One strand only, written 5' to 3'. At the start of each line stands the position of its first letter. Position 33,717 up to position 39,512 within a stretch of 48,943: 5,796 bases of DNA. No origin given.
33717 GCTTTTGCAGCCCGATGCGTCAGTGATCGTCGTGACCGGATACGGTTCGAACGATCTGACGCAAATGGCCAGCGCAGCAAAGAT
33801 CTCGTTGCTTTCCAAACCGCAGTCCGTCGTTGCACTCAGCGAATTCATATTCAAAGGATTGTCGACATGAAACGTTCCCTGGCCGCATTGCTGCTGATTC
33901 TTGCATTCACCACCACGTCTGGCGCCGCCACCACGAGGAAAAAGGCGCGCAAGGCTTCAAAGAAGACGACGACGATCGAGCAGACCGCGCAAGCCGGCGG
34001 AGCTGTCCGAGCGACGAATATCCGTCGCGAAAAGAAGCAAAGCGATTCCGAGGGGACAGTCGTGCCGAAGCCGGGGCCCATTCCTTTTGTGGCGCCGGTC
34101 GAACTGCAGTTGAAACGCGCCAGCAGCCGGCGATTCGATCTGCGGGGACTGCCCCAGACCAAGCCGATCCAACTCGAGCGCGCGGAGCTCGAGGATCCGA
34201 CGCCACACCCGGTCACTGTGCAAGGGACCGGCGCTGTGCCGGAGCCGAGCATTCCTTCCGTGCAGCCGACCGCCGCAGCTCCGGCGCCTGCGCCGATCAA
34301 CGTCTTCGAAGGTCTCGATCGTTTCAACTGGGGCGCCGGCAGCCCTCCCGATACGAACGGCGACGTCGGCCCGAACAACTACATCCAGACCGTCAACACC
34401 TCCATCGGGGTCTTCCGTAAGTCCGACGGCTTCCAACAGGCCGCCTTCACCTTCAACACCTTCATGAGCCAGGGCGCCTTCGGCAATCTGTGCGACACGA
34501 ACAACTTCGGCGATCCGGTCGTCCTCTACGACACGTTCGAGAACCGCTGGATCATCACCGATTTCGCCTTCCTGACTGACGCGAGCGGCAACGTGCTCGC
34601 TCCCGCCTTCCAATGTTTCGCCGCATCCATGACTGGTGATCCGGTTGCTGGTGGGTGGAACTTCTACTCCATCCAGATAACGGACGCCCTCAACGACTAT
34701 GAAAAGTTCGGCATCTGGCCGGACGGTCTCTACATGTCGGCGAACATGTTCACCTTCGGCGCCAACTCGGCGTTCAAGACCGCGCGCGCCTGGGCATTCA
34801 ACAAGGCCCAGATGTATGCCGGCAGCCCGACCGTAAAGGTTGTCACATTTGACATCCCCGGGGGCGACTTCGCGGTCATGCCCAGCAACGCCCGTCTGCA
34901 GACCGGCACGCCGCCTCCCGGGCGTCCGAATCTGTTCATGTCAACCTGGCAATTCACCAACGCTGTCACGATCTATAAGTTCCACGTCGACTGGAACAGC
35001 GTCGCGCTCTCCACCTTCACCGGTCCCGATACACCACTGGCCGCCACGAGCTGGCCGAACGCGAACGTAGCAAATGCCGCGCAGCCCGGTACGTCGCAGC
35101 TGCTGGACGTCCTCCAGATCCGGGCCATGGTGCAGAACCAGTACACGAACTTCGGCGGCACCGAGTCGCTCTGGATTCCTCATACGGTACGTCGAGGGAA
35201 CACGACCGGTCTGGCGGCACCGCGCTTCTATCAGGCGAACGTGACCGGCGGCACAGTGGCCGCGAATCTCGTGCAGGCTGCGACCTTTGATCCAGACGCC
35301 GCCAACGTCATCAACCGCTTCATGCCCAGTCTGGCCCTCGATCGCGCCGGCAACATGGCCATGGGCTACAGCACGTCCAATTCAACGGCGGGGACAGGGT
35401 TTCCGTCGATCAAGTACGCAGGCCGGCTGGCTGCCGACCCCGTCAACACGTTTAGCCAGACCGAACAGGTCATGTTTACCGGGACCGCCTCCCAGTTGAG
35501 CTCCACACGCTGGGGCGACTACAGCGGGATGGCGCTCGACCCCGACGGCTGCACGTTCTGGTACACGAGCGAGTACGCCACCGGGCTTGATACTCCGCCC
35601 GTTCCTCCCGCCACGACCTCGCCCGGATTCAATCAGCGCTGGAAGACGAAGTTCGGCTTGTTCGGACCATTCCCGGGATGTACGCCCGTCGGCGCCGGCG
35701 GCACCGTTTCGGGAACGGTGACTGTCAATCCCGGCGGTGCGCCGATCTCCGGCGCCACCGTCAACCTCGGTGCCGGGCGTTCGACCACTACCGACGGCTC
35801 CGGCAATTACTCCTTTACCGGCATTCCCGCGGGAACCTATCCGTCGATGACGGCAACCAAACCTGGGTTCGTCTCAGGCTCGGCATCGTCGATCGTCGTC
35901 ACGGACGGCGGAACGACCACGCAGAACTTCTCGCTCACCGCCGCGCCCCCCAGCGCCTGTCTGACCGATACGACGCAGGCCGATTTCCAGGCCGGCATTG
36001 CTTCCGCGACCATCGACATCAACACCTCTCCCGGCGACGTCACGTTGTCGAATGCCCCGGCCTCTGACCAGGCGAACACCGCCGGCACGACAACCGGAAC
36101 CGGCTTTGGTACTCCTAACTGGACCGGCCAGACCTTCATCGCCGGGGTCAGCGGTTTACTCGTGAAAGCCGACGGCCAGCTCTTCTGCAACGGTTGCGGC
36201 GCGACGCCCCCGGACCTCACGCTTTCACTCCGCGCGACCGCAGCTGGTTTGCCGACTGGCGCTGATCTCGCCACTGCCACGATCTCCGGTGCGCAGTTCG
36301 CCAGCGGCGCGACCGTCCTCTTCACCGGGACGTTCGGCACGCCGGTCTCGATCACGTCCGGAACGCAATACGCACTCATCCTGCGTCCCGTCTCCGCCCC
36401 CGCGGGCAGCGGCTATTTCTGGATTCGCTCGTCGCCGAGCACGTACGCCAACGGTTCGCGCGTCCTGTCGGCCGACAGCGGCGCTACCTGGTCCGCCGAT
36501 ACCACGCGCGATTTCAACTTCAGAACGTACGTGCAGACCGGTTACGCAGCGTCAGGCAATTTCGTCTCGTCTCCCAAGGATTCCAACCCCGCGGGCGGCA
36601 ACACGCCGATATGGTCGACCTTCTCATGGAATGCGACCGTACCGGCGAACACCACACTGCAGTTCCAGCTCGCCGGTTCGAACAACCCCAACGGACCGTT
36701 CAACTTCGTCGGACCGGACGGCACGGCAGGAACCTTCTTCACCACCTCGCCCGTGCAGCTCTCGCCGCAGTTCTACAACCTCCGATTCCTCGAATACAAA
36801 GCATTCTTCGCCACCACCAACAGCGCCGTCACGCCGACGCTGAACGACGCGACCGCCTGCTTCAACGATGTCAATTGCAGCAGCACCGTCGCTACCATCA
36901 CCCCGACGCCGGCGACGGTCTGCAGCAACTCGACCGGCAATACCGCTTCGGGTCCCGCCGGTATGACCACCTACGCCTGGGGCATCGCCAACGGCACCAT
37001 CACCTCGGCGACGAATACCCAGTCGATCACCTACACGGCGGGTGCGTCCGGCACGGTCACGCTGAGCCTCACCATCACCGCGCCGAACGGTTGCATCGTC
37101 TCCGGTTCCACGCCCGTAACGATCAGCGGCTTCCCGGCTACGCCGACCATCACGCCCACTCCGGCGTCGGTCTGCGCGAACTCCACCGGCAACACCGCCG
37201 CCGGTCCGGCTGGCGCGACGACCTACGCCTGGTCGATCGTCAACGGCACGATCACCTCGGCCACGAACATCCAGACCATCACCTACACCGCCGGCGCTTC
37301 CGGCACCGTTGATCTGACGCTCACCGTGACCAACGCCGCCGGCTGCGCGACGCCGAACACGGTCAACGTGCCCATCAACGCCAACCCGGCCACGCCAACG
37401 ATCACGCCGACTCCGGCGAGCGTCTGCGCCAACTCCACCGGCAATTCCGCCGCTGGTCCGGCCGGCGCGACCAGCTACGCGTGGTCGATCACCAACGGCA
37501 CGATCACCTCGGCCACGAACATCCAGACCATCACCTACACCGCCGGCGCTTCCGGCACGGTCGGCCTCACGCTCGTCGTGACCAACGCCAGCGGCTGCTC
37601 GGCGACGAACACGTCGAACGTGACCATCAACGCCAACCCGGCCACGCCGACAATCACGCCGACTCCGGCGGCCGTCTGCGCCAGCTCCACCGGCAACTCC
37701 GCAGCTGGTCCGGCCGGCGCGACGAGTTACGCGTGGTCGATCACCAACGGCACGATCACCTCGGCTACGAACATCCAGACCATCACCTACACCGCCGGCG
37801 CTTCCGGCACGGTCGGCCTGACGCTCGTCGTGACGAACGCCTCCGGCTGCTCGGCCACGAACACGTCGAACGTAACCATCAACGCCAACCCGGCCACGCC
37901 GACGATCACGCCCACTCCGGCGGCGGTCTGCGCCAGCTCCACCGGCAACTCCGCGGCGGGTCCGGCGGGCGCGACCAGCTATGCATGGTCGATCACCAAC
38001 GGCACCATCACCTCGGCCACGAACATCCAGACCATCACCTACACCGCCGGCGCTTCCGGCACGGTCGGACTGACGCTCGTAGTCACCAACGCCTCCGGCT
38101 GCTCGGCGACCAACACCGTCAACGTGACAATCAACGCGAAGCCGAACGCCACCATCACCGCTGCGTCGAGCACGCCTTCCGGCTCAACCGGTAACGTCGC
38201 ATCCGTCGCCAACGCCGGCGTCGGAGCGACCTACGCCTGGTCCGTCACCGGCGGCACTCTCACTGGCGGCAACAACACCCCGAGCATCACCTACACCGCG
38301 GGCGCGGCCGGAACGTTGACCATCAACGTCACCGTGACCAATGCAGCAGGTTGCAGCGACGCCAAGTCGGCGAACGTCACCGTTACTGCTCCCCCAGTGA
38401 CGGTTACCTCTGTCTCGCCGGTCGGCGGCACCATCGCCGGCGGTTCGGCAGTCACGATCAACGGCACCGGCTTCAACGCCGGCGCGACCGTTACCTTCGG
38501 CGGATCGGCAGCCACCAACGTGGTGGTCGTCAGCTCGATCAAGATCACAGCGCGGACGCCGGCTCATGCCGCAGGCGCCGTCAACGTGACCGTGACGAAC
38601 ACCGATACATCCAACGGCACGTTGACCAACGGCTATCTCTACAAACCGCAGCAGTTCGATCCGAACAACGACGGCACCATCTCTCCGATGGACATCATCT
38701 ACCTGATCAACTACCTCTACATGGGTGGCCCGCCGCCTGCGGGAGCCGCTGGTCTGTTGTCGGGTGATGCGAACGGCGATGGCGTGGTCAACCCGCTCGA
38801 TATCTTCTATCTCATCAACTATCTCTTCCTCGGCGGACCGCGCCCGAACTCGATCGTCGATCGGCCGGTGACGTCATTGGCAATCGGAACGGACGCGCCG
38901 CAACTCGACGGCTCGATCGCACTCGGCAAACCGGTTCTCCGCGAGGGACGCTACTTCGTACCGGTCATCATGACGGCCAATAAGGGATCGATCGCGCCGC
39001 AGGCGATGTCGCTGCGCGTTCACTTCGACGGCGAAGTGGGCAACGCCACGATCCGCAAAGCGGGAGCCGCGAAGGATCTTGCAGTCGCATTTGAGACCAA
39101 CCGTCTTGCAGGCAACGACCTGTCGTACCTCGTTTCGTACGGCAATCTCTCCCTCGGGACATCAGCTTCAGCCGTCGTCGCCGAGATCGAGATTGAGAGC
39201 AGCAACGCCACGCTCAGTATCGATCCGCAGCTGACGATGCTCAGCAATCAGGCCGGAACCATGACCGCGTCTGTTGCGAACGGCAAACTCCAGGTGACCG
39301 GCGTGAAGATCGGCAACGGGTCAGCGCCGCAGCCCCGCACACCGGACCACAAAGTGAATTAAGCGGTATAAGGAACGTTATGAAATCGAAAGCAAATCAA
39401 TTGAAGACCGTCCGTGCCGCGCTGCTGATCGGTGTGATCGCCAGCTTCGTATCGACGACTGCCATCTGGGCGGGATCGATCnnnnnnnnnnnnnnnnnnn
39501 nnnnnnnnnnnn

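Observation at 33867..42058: Non-cellulosomal cohesin/dockerin surface module: one dockerin, three cohesin-like domains, one membrane anchor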

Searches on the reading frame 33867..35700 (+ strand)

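Call 26: search_solved_structures(query=window:33867-35700:+, max_evalue=10, show_alignments=2)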
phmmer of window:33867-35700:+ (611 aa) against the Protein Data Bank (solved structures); distinct sequences matched with E-value up to 10: 0.

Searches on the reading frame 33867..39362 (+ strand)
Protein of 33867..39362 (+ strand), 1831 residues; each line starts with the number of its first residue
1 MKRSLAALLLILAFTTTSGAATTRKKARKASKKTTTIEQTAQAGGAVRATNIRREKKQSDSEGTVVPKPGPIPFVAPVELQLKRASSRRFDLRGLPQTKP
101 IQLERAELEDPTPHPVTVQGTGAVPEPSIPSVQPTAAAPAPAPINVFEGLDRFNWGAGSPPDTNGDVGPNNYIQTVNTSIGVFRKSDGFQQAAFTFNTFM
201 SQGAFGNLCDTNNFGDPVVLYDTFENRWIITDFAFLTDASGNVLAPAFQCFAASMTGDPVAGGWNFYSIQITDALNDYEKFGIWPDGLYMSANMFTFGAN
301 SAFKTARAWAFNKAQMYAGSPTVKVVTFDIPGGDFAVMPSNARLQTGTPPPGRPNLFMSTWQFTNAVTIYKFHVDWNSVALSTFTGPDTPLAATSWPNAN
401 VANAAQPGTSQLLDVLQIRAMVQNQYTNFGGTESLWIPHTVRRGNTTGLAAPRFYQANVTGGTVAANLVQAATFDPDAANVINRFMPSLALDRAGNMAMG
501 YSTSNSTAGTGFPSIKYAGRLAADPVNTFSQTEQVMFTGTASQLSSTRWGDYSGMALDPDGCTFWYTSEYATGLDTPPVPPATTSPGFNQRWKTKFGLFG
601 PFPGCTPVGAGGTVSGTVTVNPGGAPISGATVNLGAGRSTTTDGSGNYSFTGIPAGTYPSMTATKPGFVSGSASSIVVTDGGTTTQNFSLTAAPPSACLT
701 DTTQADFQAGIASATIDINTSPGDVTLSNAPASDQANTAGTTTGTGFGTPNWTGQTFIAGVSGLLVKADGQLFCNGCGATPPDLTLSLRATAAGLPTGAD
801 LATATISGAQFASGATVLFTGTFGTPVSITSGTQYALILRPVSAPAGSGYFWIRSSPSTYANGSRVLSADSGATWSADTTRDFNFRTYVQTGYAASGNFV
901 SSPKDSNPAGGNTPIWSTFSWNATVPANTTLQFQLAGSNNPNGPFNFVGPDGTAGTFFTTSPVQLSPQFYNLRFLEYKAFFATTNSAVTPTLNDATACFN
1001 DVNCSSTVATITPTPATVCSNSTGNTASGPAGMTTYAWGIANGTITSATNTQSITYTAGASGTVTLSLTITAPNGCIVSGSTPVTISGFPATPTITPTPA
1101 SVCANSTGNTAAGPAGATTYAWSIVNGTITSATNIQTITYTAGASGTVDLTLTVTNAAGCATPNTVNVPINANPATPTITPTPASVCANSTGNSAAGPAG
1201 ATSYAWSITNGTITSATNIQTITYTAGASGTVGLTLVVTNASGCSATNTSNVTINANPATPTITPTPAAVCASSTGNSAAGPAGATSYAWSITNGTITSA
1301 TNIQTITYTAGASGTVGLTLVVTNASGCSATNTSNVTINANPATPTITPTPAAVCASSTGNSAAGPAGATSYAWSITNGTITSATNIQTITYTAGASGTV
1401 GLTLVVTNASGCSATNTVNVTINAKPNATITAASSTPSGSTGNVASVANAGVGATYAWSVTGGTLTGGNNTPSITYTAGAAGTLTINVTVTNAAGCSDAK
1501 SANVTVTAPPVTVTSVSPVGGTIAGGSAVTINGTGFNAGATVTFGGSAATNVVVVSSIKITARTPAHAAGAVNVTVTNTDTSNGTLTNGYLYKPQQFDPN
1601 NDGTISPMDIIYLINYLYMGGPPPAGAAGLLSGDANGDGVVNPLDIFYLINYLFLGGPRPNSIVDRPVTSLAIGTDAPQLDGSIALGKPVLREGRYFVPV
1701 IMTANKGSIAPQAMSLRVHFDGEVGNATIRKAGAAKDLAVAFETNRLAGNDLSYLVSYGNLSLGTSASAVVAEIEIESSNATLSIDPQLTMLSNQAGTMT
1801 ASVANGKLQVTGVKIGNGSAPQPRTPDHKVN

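Call 6: search_protein_families(library=pfam, proteins=[window:33867-39362:+], max_evalue=1)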
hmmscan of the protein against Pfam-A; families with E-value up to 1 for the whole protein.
window:33867-39362:+ (1831 aa): 14 families
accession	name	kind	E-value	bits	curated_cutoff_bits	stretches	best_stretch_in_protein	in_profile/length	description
PF19408.5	PKD_6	-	1.3e-23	83.6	25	6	1427-1504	5-82/82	PKD-like domain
PF18911.6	PKD_4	-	7.3e-19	68.1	27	5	1347-1422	12-85/85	PKD domain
PF22352.2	K319L-like_PKD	-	1e-16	61.2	27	5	1450-1506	25-84/84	K319L-like, PKD domain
PF13620.12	CarboxypepD_reg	-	5.3e-15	56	32.3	1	613-691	1-82/82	Carboxypeptidase regulatory-like domain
PF01833.30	TIG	-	3.1e-13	50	20.9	1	1512-1587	2-77/84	IPT/TIG domain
PF00404.24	Dockerin_1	-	1.9e-09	38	22.9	1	1598-1653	3-56/57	Dockerin type I domain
PF16820.11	PKD_3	-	2.4e-06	27.7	26.3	0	1116-1156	31-68/68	PKD-like domain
PF13715.12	CarbopepD_reg_2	-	7e-06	26.4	32.2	1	614-687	1-73/88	CarboxypepD_reg-like domain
PF08329.16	ChitinaseA_N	-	1.2e-05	25.4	21.2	1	1429-1507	39-108/133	Chitinase A, N-terminal domain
PF17210.9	SdrD_B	-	0.00015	22.4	29.7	1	622-669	19-71/112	SdrD B-like domain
PF17802.7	SpaA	-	0.13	12.9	23.1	1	623-679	12-77/91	Prealbumin-like fold domain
PF13405.12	EF-hand_6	-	0.21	11.9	25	0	1595-1615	7-27/30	EF-hand domain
PF13202.12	EF-hand_5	-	0.21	11.6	25.9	0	1595-1608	6-19/25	EF hand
PF00036.39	EF-hand_1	-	0.3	11.2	25.4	0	1596-1609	8-21/29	EF hand domain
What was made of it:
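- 35703..35939 (+): CarboxypepD_reg-like beta-sandwich (aa 613-691). Pfam PF13620, E 5.3e-15 (call 6)
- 36897..38387 (+): PKD-like repeat array. The DNA tandem repeat is 252 nt x 5 at 36897-38144. Pfam PKD_6, PKD_4 and K319L-like_PKD (call 6).
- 38400..38627 (+): IPT/TIG domain (aa 1512-1587). Pfam PF01833, E 3.1e-13 (call 6)
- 38658..38846 (+): Type I dockerin: two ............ calcium loops, each followed by a YLINYL(Y/F)xGGP helix (aa 1598-1660). Pfam PF00404, 38.0 bits against 22.9 (call 6).
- On Dockerin type I (PF00404): 38.0 bits against 22.9, E 1.9e-9, G1 aa 1598-1653 (call 6)
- Checked: Pfam Dockerin_1 hits G1 aa 1598-1653 with 38.0 bits against a cutoff of 22.9, E 1.9e-9 (call 6).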

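Call 7: search_protein_families(library=ncbifam, proteins=[window:33867-39362:+], max_evalue=1)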
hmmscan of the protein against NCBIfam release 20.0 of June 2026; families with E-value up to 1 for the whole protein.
window:33867-39362:+ (1831 aa): 1 family
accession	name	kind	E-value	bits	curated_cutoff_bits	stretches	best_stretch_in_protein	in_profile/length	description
NF012211.1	tand_rpt_95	domain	0.0026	17.7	90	4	1377-1427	38-89/98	tandem-95 repeat protein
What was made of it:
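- On Cellulosome: No GH or CBM family is detected in G1-G3 (calls 6, 7).
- Closest known: IPTL-CTERM sorting-domain proteins. Different: The window copy (VPAL...) is sub-threshold (calls 6, 7).
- Tried and rejected: No cohesin model hits (calls 6, 7).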

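Call 76: list_cluster_members(proteins=[window:33867-39359:+, window:40202-42055:+, P0002])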
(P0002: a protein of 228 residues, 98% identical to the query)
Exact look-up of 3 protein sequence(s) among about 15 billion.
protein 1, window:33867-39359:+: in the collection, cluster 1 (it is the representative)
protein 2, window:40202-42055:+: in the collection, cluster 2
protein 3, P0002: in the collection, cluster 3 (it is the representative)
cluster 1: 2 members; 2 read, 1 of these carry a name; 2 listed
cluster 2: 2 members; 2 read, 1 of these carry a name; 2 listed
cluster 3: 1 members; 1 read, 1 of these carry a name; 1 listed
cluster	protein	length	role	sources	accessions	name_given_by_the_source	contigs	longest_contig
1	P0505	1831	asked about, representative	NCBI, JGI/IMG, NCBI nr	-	-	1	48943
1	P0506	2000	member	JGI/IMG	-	hypothetical protein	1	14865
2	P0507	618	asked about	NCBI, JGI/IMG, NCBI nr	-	-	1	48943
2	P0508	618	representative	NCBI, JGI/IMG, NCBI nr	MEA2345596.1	MAG: hypothetical protein QOF63_3765 [Thermoanaerobaculia bacterium] | hypothetical protein | hypothetical protein [Thermoanaerobaculia bacterium]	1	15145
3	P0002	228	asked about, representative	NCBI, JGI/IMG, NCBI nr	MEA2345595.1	MAG: hypothetical protein QOF63_3764 [Thermoanaerobaculia bacterium] | hypothetical protein | hypothetical protein [Thermoanaerobaculia bacterium]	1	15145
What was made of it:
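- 33867..39362 (+): G1: giant secreted multidomain protein (1831 aa) ending in a dockerin-cohesin pair. Public annotation is 'hypothetical protein' (call 76).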

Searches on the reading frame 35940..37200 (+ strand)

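Call 54: search_solved_structures(query=window:35940-37200:+, max_evalue=10, show_alignments=1)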
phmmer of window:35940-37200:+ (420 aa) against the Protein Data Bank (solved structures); distinct sequences matched with E-value up to 10: 0.
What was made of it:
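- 35952..37166 (+): G1 middle domain of unknown function (aa 696-1100), containing an Asp-box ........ at 36468-36491. No PDB sequence hit (call 54).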
